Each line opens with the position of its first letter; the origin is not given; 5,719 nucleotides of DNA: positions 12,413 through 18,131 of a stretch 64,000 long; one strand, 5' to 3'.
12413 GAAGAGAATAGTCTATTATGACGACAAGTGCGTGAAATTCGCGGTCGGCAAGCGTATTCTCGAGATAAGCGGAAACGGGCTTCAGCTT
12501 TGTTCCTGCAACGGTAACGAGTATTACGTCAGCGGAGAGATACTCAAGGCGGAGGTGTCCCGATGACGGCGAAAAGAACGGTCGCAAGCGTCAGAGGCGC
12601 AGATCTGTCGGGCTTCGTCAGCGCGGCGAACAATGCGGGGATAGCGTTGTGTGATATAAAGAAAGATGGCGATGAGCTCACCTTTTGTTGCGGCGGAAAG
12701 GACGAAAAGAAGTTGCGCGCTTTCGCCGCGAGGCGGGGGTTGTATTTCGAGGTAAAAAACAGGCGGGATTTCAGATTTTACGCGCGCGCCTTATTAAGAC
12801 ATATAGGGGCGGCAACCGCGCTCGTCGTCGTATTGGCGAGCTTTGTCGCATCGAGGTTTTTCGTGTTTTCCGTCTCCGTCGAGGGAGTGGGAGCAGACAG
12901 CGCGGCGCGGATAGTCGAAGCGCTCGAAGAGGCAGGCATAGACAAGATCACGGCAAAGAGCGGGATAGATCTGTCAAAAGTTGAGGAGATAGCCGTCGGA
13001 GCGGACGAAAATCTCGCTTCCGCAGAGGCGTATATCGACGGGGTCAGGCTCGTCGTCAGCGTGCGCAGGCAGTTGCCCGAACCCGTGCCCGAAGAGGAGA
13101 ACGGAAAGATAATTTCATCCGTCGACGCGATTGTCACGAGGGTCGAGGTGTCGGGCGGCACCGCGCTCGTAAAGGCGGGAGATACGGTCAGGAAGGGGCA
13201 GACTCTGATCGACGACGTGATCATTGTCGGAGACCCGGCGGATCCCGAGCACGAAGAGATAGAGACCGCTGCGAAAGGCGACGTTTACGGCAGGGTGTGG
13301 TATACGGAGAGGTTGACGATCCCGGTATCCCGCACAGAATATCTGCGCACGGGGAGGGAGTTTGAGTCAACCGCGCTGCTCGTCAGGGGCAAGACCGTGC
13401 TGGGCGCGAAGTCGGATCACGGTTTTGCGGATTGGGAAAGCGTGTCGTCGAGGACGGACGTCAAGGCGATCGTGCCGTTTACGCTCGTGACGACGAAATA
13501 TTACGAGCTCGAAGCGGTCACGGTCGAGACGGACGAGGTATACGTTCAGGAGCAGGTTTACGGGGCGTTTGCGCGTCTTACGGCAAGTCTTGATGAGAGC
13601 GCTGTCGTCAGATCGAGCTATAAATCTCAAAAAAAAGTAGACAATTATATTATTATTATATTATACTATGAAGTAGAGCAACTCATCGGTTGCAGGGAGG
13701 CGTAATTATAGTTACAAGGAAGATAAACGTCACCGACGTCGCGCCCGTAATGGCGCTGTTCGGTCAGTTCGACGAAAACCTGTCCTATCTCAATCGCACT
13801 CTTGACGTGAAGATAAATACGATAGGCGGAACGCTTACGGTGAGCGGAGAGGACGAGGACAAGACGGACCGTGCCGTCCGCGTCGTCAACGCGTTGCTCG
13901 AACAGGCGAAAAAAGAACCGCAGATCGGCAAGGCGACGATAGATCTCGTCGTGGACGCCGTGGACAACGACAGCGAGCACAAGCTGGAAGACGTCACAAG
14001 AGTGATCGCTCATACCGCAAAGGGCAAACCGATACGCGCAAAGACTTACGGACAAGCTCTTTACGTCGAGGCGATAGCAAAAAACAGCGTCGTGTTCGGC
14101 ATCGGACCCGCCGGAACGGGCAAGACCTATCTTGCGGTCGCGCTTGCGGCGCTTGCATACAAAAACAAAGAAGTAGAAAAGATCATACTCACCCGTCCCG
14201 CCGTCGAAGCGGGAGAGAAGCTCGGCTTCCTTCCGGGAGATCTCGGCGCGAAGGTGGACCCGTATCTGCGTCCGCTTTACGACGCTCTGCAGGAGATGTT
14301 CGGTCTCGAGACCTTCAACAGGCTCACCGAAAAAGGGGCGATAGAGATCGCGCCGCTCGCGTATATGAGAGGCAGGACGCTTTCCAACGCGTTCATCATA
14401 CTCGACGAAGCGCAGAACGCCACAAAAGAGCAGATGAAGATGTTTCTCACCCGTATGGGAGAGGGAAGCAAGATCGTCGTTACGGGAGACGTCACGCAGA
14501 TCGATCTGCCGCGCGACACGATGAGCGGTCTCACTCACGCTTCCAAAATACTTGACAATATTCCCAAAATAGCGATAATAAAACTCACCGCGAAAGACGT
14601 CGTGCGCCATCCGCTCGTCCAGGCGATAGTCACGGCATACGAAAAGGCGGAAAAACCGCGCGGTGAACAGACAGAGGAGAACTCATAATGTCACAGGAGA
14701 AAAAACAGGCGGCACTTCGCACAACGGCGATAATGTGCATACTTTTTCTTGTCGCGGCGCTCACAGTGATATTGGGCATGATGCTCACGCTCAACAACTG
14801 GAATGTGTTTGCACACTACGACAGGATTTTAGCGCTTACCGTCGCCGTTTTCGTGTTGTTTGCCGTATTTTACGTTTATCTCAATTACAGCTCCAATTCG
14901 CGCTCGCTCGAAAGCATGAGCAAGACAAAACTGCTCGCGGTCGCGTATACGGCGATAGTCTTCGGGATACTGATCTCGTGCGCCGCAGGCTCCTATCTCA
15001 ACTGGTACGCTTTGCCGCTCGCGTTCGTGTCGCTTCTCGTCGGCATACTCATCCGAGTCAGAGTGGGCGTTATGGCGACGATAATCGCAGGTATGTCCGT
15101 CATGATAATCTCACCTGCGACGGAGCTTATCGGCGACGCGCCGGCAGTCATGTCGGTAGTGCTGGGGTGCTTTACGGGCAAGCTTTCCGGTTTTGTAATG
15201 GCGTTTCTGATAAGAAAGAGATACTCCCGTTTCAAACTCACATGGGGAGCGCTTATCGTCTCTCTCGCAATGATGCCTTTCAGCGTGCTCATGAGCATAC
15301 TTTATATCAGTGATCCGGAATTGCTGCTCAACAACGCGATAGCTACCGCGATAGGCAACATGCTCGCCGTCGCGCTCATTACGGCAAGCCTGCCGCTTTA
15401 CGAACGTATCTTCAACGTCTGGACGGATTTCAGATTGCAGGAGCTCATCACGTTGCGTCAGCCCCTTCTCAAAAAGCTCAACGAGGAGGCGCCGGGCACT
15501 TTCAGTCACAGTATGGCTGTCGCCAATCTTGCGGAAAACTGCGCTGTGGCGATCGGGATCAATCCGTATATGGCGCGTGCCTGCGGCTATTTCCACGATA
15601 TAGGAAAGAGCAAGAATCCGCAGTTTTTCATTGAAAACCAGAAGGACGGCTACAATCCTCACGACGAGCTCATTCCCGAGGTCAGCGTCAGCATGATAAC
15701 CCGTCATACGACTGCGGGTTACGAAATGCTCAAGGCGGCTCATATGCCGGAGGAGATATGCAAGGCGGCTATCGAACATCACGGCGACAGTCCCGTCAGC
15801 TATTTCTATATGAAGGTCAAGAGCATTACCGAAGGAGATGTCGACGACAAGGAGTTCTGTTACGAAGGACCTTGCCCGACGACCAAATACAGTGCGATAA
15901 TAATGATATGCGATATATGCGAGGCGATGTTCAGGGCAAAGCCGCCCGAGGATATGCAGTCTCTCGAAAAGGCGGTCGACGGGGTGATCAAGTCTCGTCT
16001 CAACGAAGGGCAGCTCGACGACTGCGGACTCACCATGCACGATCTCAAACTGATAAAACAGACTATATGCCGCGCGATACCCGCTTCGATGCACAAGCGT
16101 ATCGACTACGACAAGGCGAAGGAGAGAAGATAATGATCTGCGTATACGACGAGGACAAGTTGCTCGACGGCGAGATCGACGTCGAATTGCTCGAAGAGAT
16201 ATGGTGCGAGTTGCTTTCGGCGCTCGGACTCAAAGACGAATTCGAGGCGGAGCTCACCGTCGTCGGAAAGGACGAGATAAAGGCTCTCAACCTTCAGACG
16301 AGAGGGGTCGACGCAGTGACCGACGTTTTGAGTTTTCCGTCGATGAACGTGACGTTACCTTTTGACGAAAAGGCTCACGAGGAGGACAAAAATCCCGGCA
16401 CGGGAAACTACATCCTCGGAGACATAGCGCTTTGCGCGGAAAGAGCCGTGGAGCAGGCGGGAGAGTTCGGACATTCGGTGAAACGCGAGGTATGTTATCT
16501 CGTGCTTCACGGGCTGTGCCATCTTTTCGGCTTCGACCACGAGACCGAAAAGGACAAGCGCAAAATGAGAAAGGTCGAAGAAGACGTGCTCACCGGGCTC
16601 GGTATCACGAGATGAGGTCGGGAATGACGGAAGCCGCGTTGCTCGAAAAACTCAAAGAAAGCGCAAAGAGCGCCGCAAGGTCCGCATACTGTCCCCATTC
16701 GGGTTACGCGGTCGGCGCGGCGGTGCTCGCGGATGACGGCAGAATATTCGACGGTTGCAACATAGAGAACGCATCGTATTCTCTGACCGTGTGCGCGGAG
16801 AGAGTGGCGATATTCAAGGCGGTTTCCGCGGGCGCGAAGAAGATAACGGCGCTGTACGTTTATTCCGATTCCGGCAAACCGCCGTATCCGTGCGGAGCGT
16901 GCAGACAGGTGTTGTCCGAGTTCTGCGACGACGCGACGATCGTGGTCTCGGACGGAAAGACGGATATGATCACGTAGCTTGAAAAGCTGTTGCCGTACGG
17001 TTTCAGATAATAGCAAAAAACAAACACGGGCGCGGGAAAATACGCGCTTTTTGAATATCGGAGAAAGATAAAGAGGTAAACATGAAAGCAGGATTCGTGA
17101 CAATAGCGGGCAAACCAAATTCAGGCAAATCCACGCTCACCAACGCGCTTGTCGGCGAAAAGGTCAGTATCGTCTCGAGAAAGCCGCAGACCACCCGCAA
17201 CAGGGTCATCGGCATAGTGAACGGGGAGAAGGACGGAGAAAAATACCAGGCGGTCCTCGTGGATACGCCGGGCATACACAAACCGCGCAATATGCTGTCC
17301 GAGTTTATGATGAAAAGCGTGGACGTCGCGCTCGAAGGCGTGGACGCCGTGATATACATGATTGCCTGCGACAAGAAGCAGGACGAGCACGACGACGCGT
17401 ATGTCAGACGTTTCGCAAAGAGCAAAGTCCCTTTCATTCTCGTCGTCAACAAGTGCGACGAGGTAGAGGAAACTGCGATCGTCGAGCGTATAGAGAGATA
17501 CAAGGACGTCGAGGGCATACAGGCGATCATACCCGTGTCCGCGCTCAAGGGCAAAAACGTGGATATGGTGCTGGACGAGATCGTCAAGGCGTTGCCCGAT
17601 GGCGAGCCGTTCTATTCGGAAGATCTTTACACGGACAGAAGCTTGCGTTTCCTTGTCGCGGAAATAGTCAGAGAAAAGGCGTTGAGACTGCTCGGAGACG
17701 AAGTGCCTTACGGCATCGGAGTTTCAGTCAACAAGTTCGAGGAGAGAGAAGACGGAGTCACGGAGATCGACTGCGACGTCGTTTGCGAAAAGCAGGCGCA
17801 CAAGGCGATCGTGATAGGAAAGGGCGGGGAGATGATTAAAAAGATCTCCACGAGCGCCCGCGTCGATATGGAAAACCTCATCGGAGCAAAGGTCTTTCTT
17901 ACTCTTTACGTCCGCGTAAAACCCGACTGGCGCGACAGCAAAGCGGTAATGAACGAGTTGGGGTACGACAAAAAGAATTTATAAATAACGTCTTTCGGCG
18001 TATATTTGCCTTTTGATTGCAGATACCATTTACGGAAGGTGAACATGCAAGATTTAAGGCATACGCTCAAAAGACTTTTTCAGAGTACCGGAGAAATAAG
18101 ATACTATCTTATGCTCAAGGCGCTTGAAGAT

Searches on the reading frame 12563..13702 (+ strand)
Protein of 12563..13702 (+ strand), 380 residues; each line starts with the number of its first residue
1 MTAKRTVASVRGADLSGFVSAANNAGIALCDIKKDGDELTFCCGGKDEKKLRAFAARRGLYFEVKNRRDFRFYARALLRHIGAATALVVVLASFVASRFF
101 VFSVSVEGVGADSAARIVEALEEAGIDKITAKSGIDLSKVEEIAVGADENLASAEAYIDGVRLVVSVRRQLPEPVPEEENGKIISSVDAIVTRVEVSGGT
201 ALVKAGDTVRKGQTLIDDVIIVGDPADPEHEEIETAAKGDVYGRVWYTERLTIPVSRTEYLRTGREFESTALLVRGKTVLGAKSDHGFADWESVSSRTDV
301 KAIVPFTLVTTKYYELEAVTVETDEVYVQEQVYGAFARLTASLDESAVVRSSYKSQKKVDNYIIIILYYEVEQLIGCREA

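Call 16: search_protein_families(library=pfam, proteins=[window:12563-13702:+], max_evalue=0.00001)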
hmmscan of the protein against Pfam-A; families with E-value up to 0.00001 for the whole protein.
window:12563-13702:+ (380 aa): 1 family
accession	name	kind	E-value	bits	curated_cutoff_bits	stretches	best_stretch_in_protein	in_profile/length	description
PF06898.16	YqfD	-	9.7e-62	209.5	25.2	1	9-375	10-379/379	Putative stage IV sporulation protein YqfD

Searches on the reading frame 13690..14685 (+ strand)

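Call 16: search_protein_families(library=pfam, proteins=[window:13690-14685:+], max_evalue=0.00001)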
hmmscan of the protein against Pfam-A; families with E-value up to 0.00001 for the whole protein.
window:13690-14685:+ (332 aa): 4 families
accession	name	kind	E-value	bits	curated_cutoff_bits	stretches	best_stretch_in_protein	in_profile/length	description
PF02562.22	PhoH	-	7.1e-96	320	27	1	115-318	2-205/205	PhoH-like protein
PF13245.12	AAA_19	-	7.6e-11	42.8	25.1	1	126-271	5-129/134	AAA domain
PF13604.12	AAA_30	-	6.6e-10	39.5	27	1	121-271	5-128/191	AAA domain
PF13401.12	AAA_22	-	1.6e-06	28.9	27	0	138-256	11-108/130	AAA domain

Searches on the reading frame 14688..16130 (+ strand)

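Call 16: search_protein_families(library=pfam, proteins=[window:14688-16130:+], max_evalue=0.00001)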
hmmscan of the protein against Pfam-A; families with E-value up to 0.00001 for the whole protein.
window:14688-16130:+ (481 aa): 2 families
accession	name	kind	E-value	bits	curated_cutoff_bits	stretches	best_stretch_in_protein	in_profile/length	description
PF01966.28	HD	-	1.2e-15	58.2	22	1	271-414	1-116/116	HD domain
PF07698.17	7TM-7TMR_HD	-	1.6e-13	51.5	29.4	1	47-246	4-190/190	7TM receptor with intracellular HD hydrolase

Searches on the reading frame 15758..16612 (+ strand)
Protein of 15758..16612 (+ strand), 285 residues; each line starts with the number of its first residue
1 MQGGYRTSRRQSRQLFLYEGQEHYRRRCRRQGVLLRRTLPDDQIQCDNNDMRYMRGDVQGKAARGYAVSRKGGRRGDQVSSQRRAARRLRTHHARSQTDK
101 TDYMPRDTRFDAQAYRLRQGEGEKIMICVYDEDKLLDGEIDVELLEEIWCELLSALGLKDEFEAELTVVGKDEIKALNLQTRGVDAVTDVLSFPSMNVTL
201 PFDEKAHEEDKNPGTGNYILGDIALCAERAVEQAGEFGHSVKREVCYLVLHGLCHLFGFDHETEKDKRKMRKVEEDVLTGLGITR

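Call 73: search_protein_families(library=pfam, proteins=[window:15758-16612:+], max_evalue=0.00001)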
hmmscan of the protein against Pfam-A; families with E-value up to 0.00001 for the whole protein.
window:15758-16612:+ (285 aa): 1 family
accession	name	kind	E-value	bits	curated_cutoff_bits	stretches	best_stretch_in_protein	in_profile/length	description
PF02130.23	YbeY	-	5.7e-35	120.4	25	1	144-279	10-127/129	Endoribonuclease YbeY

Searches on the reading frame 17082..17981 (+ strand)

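Call 16: search_protein_families(library=pfam, proteins=[window:17082-17981:+], max_evalue=0.00001)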
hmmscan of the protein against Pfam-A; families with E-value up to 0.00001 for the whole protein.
window:17082-17981:+ (300 aa): 8 families
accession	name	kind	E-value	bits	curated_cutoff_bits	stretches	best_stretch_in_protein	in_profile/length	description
PF01926.29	MMR_HSR1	-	2.6e-22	79.5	21.9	1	6-124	2-113/113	50S ribosome-binding GTPase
PF07650.23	KH_2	-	8e-16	58.1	22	1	207-284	1-78/78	KH domain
PF00009.33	GTP_EFTU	-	5.7e-14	52.6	26.5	1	6-172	6-187/188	Elongation factor Tu GTP binding domain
PF02421.24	FeoB_N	-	5.2e-12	46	27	1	6-167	3-156/156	Ferrous iron transport protein B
PF00350.29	Dynamin_N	-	2.4e-09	37.9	27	0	7-45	2-40/168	Dynamin family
PF10662.15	PduV-EutP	-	3.4e-08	33.9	21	1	8-166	6-140/143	Ethanolamine utilisation - propanediol utilisation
PF03193.22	RsgA_GTPase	-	3.8e-06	27.3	30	0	4-67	107-170/174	RsgA GTPase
PF00071.28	Ras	-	7e-06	26.1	21.6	0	8-171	4-160/162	Ras family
